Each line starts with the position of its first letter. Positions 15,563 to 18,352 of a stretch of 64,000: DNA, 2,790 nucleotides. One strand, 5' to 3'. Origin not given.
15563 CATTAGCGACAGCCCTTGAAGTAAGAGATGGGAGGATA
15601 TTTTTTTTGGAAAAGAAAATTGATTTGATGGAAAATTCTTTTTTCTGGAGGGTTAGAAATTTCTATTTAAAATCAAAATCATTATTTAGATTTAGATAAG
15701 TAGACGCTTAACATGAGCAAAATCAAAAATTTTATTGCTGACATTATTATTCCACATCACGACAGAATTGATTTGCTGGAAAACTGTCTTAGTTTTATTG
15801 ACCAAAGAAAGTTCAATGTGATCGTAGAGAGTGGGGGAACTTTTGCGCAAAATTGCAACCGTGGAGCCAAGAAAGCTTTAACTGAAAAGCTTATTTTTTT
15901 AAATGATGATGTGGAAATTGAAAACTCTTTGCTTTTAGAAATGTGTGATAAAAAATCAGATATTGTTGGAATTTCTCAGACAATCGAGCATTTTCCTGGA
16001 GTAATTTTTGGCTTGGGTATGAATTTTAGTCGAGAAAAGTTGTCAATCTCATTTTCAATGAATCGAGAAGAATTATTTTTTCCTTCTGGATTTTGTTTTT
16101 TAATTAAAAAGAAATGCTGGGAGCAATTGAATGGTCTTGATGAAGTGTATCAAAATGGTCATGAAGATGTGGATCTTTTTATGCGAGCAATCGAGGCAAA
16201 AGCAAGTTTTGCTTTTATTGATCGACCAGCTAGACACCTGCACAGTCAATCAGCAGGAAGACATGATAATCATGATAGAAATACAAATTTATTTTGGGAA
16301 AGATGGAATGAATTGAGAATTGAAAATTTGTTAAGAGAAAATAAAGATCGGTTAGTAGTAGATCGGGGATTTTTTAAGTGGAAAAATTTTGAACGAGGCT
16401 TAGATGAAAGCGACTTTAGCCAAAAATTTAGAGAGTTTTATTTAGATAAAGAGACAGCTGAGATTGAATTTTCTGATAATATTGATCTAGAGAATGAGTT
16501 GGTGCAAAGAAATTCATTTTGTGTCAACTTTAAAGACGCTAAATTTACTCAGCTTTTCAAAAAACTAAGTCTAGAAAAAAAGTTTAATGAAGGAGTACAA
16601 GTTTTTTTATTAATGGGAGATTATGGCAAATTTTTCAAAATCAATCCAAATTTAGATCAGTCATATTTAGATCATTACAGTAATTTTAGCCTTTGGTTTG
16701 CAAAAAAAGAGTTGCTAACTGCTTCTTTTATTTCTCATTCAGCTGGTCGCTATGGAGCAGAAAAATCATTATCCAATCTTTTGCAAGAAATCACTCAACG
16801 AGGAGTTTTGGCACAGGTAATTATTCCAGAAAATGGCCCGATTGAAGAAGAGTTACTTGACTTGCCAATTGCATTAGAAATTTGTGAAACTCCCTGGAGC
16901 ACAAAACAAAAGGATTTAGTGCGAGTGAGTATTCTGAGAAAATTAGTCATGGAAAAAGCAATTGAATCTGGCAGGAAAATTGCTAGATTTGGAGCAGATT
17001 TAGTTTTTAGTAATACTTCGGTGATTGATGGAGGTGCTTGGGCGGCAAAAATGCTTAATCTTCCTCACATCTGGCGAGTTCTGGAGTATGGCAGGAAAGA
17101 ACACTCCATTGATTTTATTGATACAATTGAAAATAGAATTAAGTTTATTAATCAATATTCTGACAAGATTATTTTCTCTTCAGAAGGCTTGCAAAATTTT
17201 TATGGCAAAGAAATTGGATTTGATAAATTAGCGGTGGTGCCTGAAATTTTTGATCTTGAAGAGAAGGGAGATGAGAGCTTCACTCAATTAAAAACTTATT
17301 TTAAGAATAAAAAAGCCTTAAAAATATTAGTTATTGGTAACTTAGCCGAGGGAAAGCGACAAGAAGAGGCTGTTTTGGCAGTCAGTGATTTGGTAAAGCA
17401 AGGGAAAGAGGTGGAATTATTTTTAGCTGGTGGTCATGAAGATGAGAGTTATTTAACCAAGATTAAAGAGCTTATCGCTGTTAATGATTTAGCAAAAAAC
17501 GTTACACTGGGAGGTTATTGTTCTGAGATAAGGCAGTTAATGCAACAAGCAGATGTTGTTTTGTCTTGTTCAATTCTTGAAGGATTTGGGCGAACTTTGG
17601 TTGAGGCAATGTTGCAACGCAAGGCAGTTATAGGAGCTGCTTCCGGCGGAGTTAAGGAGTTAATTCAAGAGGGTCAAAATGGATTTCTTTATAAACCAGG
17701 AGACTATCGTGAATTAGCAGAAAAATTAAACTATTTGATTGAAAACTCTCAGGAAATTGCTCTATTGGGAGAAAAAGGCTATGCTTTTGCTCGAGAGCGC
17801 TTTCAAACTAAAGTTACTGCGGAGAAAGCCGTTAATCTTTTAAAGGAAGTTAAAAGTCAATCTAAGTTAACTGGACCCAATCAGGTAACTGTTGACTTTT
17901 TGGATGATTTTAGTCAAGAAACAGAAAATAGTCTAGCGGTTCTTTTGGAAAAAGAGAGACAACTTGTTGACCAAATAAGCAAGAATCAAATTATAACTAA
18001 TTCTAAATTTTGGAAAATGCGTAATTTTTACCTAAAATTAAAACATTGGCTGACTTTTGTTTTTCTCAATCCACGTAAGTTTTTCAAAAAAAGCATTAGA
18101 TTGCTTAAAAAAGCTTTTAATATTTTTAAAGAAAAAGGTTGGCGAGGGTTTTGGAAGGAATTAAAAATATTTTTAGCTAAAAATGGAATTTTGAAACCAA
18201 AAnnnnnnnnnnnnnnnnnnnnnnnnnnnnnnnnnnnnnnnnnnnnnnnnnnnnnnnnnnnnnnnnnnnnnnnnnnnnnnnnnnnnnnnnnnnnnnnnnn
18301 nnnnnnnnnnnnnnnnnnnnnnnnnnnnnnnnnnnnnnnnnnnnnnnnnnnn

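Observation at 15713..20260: Single 1515-aa polypeptide combining four glycosyltransferase domains (GT2-like, GT4, GT-B, GT4) plus a coiled-coil/FWK linker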

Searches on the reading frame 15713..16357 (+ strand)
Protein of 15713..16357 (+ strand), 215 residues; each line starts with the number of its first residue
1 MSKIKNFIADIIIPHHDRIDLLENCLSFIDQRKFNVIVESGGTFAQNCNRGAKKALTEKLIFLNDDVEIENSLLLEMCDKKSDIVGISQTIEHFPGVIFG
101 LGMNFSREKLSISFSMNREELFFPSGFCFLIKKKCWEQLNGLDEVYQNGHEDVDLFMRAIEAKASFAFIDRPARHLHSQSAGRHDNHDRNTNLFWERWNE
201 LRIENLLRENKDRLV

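Call 15: search_protein_families(library=pfam, proteins=[window:15713-16357:+], max_evalue=1)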
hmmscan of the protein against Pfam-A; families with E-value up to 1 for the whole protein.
window:15713-16357:+ (215 aa): 6 families
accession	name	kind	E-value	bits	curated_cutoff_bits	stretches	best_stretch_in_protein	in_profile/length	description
PF10111.15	Glyco_tranf_2_2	-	3e-06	27.4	27.3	1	119-167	158-207/276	Glycosyltransferase like family 2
PF13641.12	Glyco_tranf_2_3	-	1.5e-05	25.6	27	1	44-170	74-205/230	Glycosyltransferase like family 2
PF00535.33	Glycos_transf_2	-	0.001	19.5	23.3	1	32-134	53-162/168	Glycosyl transferase family 2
PF02709.20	Glyco_transf_7C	-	0.0056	16.7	23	1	128-170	23-66/78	N-terminal domain of galactosyltransferase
PF13632.12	Glyco_trans_2_3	-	0.025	14.8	27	1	78-175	24-122/198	Glycosyl transferase family group 2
PF15335.11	CAAP1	-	0.1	13.5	25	0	131-144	43-56/63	Caspase activity and apoptosis inhibitor 1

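Call 16: search_protein_families(library=ncbifam, proteins=[window:15713-16357:+], max_evalue=0.1)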
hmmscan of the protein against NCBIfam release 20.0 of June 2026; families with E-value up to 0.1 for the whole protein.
window:15713-16357:+ (215 aa): 4 families
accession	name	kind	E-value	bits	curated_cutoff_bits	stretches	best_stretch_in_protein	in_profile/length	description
TIGR03965.1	mycofact_glyco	equivalog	0.00015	20.7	280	1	129-163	234-267/467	mycofactocin biosynthesis glycosyltransferase MftF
NF041875.1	EPS_EpsD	equivalog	0.0018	17.7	370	0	36-76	59-99/325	exopolysaccharide biosynthesis glycosyltransferase EpsD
TIGR04283.1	glyco_like_mftF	equivalog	0.01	15.4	182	1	28-170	45-179/221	TIGR04283 family arsenosugar biosynthesis glycosyltransferase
TIGR04440.1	glyco_TIGR04440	domain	0.038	13.7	70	1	11-38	4-33/215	TIGR00180 family glycosyltransferase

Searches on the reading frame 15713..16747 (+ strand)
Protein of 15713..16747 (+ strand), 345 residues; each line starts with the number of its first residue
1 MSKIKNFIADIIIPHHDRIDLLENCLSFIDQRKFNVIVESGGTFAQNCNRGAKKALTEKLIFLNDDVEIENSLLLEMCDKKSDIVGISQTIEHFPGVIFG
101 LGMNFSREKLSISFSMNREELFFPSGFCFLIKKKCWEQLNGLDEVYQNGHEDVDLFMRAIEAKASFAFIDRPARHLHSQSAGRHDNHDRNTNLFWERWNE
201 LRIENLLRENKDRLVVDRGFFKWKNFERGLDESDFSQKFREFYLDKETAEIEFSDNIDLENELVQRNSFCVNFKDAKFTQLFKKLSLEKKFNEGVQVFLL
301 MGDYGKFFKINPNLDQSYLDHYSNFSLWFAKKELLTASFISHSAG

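Call 19: search_solved_structures(query=window:15713-16747:+, max_evalue=1)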
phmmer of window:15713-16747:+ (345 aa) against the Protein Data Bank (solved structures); distinct sequences matched with E-value up to 1: 3.
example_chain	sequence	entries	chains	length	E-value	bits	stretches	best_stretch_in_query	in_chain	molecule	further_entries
1wt9_A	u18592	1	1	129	0.61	12.7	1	174-227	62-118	agkisacutacin A chain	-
1iod_A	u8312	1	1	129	0.61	12.6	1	174-227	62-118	COAGULATION FACTOR X BINDING PROTEIN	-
2qgz_A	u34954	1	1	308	0.94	12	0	58-99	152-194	Putative primosome component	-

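Call 30: find_homologous_proteins(query=window:15713-16747:+, max_evalue=0.00001)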
Query window:15713-16747:+ (345 aa): 56 proteins with E <= 0.00001 among 1814 candidates.
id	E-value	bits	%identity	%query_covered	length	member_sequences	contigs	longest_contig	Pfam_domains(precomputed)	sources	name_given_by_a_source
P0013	4.7e-61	225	50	64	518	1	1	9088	PF10111.15,PF00535.33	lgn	-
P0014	4.9e-59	219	48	60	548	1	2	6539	PF13632.13,PF10111.15,PF13641.13,PF13414.13,PF00515.35,PF00535.33,PF02709.21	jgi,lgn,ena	-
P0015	7.2e-54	202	45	59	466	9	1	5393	PF10111.15,PF13641.13,PF00535.33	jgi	jgi:GT2 family glycosyltransferase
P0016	5.1e-53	199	47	67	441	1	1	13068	PF10111.15,PF13641.13,PF00535.33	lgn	-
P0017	9.3e-53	198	43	73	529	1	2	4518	PF13632.13,PF10111.15,PF13641.13,PF00535.33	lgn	-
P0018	5.2e-52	195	50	58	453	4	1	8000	PF13632.13,PF10111.15,PF13641.13,PF00535.33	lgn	-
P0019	8.0e-52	195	49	59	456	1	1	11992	PF13632.13,PF10111.15,PF13641.13,PF00535.33,PF02709.21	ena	-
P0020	1.6e-51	194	45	61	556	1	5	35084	PF10111.15,PF00535.33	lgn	-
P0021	3.4e-51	193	45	59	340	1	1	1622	PF13632.13,PF13641.13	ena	-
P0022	1.1e-50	191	38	89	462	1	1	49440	PF13632.13,PF10111.15,PF13641.13,PF00535.33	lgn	-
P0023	1.7e-50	190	45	59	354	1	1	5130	PF00535.33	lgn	-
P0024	1.2e-49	188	47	58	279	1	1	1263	PF13641.13,PF00535.33,PF02709.21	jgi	jgi:hypothetical protein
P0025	1.3e-49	188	40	64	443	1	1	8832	PF10111.15,PF13641.13,PF00535.33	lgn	-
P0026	3.1e-49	186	50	54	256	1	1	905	PF10111.15,PF00535.33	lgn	-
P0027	6.8e-49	185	40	71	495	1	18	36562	PF10111.15,PF13641.13,PF00535.33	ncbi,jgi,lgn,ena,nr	ncbi:MAG TPA: hypothetical protein DDY21_00270 [Candidatus Moranbacteria bacterium]|nr:hypothetical 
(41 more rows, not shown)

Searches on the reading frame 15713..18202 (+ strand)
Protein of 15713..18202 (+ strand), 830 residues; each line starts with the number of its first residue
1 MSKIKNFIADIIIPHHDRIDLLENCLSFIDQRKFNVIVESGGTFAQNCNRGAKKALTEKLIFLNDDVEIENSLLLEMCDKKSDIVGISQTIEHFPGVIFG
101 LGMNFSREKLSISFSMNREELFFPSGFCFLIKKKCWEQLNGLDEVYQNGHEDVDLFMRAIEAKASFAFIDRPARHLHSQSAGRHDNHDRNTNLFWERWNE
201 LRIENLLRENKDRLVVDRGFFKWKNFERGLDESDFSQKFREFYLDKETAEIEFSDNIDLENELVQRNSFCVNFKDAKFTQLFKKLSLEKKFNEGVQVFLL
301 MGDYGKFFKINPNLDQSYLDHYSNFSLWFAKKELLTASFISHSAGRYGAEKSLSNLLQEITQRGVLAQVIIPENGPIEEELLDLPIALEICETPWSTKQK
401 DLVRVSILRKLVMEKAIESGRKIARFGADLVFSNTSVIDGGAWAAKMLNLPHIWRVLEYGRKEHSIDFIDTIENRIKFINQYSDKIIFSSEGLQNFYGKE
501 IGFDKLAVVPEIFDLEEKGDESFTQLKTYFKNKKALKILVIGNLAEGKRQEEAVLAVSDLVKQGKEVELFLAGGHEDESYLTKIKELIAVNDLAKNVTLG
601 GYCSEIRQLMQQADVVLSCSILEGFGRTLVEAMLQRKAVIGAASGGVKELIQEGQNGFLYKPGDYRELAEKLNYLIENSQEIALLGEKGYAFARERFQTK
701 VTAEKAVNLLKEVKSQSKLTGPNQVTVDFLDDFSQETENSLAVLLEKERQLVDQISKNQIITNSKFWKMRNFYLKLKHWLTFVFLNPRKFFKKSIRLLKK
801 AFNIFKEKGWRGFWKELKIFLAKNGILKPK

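Call 63: predict_structure(alignment_id=A3)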
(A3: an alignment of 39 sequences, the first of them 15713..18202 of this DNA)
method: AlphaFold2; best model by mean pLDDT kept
length: 830 residues; sequences in the alignment: 39
mean_pLDDT: 88.7   pTM: 0.73
mean pLDDT of the five models: 88.7, 87.5, 86.7, 85.9, 82.9
residues with pLDDT >= 90: 486; 70-90: 290; 50-70: 42; < 50: 12
segments of 3 or more residues with pLDDT < 50: 1-3, 227-232, 828-830
pLDDT, mean of each block of 10 residues (from residue 1): 71 91 95 96 95 98 95 93 93 76 79 83 91 98 95 96 91 81 82 94 90 76 59 70 88 80 80 90 88 90 84 89 90 93 77 93 95 78 88 86 78 93 95 94 96 95 82 94 97 95 95 70 73 98 93 99 98 90 98 98 89 97 94 97 97 98 98 98 98 94 96 94 88 85 86 87 91 87 79 79 84 80 61
secondary structure, 60 per line:
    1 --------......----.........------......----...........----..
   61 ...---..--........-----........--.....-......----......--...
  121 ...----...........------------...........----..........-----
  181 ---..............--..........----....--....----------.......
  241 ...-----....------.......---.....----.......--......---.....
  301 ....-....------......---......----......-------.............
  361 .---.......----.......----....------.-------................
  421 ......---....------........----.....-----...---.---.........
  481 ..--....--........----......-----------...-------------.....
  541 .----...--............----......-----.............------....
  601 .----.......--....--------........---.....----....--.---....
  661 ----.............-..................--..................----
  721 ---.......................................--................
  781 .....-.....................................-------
elements in order (helices of 4 or more, strands of 3 or more residues): E9-14 H19-27 E34-39 H44-54 E59-63 H71-78 E84-91 E94-98 E100-105 E110-115 E121-123 E128-132 H133-138 H151-161 E166-175 H184-197 H200-209 E214-217 E220-223 H234-243 E249-252 H259-265 E269-273 H278-284 H287-292 E296-301 E306-309 H316-321 E325-330 E335-340 H348-361 E365-371 H376-382 E387-390 H405-426 E430-433 H440-447 E452-456 H472-482 E485-488 H491-498 E506-508 E536-541 H551-562 E567-572 H578-590 E597-601 H606-612 E615-618 H627-634 E638-642 H647-650 E657-660 H665-677 H679-696 H699-716 H724-762 H765-785 H787-823

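Call 70: fold_search(model_id=the predicted structure, library=pdb)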
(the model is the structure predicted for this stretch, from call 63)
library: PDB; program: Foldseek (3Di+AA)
matches with E <= 10: 1811; with E <= 0.001: 656
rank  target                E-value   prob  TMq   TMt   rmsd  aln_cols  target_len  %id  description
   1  4xso_A                3.3e-24  1.00  0.37  0.80   5.4       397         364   24  Crystal structure of apo-form Alr3699/HepE from Anabaena sp. strain PCC 7120 (released 2016-01-13)
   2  4xsu_A                1.6e-23  1.00  0.37  0.81   5.2       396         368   24  Crystal structure of Anabaena Alr3699/HepE in complex with UDP and glucose (released 2016-01-13)
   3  4xsu_B                2.8e-23  1.00  0.37  0.81   5.1       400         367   23  Crystal structure of Anabaena Alr3699/HepE in complex with UDP and glucose (released 2016-01-13)
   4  4xsp_A                5.8e-23  1.00  0.37  0.81   4.5       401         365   23  Crystal structure of Anabaena Alr3699/HepE in complex with UDP (released 2016-01-13)
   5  4xsr_B                1.6e-22  1.00  0.37  0.82   5.0       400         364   23  Crystal structure of Anabaena Alr3699/HepE in complex with UDP-glucose (released 2016-01-13)
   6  3mbo_C                3.9e-20  1.00  0.37  0.78   4.5       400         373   20  Crystal Structure of the Glycosyltransferase BaBshA bound with UDP and L-malate (released 2010-09-29)
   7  7mi0                  8.1e-20  1.00  0.38  0.79   4.3       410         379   18  Crystal Structure of Glycosyltransferase from Rickettsia africae ESF-5 (released 2021-04-28)
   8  3mbo_D                2.0e-19  1.00  0.38  0.79   4.6       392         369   21  Crystal Structure of the Glycosyltransferase BaBshA bound with UDP and L-malate (released 2010-09-29)
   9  3mbo_F                2.8e-19  1.00  0.37  0.79   4.3       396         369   19  Crystal Structure of the Glycosyltransferase BaBshA bound with UDP and L-malate (released 2010-09-29)
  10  8dqd                  4.9e-19  1.00  0.37  0.78   4.0       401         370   20  Structure of the Campylobacter concisus glycosyltransferase PglA (released 2024-01-17)
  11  8dvz                  1.3e-18  1.00  0.37  0.78   4.0       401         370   20  Structure of the Campylobacter concisus glycosyltransferase PglA R282V variant (released 2024-01-17)
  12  6eji_A                1.7e-18  1.00  0.37  0.82   4.9       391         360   17  Structure of a glycosyltransferase (released 2018-02-07)
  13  6d9t                  1.9e-18  1.00  0.39  0.81   4.4       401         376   19  BshA from Staphylococcus aureus complexed with UDP (released 2019-05-08)
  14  6tvp_A                3.5e-18  1.00  0.35  0.71   5.9       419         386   17  Structure of Mycobacterium smegmatis alpha-maltose-1-phosphate synthase GlgM (released 2020-04-22)
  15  3mbo_B                3.6e-18  1.00  0.37  0.78   5.1       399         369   19  Crystal Structure of the Glycosyltransferase BaBshA bound with UDP and L-malate (released 2010-09-29)
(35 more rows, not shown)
